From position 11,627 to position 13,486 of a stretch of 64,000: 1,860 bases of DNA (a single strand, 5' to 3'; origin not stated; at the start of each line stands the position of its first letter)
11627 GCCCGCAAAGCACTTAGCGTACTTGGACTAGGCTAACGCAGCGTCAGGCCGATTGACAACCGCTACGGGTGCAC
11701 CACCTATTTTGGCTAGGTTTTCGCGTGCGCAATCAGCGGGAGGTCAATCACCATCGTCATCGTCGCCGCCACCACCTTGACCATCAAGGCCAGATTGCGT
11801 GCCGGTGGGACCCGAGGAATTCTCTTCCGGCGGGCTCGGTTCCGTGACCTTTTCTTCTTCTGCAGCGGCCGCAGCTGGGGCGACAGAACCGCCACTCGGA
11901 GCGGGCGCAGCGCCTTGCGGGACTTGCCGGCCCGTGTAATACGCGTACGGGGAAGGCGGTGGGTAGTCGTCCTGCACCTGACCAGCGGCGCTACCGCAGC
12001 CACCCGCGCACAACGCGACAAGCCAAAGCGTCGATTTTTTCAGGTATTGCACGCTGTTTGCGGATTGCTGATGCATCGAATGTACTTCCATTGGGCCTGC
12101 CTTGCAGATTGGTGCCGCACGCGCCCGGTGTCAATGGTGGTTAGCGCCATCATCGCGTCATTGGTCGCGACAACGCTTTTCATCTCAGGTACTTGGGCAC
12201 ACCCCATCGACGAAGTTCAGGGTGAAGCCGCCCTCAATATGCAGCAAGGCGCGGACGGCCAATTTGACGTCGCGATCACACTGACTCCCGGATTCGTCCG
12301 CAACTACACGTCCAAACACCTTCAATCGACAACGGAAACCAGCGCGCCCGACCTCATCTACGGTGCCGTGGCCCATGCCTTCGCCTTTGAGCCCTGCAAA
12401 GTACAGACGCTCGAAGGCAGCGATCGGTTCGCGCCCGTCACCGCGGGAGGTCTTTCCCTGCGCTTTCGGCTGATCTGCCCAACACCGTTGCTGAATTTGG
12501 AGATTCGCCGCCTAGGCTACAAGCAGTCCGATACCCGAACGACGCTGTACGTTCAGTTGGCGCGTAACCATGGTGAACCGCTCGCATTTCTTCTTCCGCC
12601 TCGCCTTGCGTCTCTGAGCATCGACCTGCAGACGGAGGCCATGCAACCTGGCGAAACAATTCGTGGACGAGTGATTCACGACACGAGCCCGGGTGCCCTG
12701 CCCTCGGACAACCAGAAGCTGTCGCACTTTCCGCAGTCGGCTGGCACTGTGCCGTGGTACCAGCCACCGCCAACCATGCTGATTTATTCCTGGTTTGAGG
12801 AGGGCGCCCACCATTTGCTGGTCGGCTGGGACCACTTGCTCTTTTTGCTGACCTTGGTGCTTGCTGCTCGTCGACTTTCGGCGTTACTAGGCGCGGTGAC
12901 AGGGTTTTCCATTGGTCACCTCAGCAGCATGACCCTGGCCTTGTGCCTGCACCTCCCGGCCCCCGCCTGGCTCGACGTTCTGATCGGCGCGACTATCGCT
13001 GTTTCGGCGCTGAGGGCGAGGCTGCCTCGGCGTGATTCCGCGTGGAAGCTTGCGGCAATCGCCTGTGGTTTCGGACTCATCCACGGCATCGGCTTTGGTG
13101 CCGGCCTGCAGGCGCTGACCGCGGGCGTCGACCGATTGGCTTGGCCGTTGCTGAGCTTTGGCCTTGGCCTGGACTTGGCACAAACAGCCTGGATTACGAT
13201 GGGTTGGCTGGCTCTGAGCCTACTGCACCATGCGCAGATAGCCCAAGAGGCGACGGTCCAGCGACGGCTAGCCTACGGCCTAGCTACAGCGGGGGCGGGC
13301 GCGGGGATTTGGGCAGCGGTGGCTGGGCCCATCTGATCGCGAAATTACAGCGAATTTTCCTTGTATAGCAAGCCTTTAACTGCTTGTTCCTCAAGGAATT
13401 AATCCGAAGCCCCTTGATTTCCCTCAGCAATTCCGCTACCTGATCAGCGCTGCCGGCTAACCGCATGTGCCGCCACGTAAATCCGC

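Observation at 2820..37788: Strongly over-represented, strand-biased AT-rich word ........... (~20-nt consensus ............-SSYYTAA)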

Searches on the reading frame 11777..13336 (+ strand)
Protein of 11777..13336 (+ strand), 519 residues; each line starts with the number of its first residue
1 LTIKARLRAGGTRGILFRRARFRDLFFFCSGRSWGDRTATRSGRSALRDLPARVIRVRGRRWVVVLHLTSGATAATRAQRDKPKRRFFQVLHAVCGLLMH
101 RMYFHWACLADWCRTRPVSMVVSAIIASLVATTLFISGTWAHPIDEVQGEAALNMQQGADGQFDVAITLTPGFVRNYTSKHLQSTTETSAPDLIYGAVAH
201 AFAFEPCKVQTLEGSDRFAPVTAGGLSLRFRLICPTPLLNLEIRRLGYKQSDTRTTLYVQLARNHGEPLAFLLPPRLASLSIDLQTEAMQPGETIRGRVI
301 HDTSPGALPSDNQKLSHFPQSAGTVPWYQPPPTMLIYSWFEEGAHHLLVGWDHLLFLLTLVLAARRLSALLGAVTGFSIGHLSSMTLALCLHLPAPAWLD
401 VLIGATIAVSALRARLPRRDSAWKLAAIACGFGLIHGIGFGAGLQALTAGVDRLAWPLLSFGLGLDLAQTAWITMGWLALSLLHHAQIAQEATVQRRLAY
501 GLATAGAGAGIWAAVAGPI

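Call 8: search_protein_families(library=pfam, proteins=[window:11777-13336:+])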
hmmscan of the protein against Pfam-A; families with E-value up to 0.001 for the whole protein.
window:11777-13336:+ (519 aa): 2 families
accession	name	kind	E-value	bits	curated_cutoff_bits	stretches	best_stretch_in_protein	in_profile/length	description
PF13795.12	HupE_UreJ_2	-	1.1e-27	97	24.5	1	340-484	2-153/156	HupE / UreJ protein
PF04955.18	HupE_UreJ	-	0.00068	19.6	23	1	340-507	22-177/179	HupE / UreJ protein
